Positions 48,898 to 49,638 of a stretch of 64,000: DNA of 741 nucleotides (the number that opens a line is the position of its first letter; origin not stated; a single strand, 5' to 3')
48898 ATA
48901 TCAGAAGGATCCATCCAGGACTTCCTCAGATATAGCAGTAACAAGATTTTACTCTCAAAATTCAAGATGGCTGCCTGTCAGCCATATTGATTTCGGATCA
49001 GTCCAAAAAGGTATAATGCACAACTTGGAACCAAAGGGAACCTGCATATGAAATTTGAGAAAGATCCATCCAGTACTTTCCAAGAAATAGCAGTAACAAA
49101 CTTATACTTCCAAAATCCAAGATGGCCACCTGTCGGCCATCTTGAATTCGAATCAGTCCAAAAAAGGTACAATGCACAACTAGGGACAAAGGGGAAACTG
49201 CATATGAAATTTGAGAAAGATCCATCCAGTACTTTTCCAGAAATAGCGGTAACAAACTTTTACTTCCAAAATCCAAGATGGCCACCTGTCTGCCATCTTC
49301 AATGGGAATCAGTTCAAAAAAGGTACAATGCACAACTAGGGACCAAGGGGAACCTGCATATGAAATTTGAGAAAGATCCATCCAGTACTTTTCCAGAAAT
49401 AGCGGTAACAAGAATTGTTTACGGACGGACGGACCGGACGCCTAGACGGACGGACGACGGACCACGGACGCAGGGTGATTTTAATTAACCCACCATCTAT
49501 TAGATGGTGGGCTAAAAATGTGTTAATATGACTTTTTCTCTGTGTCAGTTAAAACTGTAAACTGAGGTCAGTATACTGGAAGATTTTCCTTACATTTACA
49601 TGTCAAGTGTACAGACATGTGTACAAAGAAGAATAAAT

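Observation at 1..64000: Eukaryotic satellite-dense locus: at least 19 unrelated homogenised tandem-repeat families in 64 kb, packed between and inside genes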

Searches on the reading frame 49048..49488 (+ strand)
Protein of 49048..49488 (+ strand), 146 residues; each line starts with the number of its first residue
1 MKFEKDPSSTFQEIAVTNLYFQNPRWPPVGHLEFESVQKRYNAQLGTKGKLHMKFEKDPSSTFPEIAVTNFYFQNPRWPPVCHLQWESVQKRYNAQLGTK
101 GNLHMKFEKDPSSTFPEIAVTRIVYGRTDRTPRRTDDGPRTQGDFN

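Call 9: search_protein_families(library=pfam, max_evalue=1, proteins=[window:49048-49488:+])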
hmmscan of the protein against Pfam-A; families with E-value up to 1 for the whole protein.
window:49048-49488:+ (146 aa): 7 families
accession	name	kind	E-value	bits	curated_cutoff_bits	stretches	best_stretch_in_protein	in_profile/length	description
PF16020.10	Deltameth_res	-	0.0074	16.5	27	0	85-97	13-25/52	Deltamethrin resistance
PF15428.11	Imm26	-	0.0099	16.6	23.3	0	6-38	57-89/107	Immunity protein 26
PF14379.11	Myb_CC_LHEQLE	-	0.026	14.7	29.1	0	89-109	13-33/48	MYB-CC type transfactor, LHEQLE motif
PF00729.24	Viral_coat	-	0.04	14.2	23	0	86-117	84-117/207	Viral coat protein (S domain)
PF00554.27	RHD_DNA_bind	-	0.17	12.3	27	0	39-72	14-47/169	Rel homology DNA-binding domain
PF09076.15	Crystall_2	-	0.17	12.1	25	0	74-94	48-68/70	Beta/Gamma crystallin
PF13525.12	YfiO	-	0.22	11.7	25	0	65-110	144-188/203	Outer membrane lipoprotein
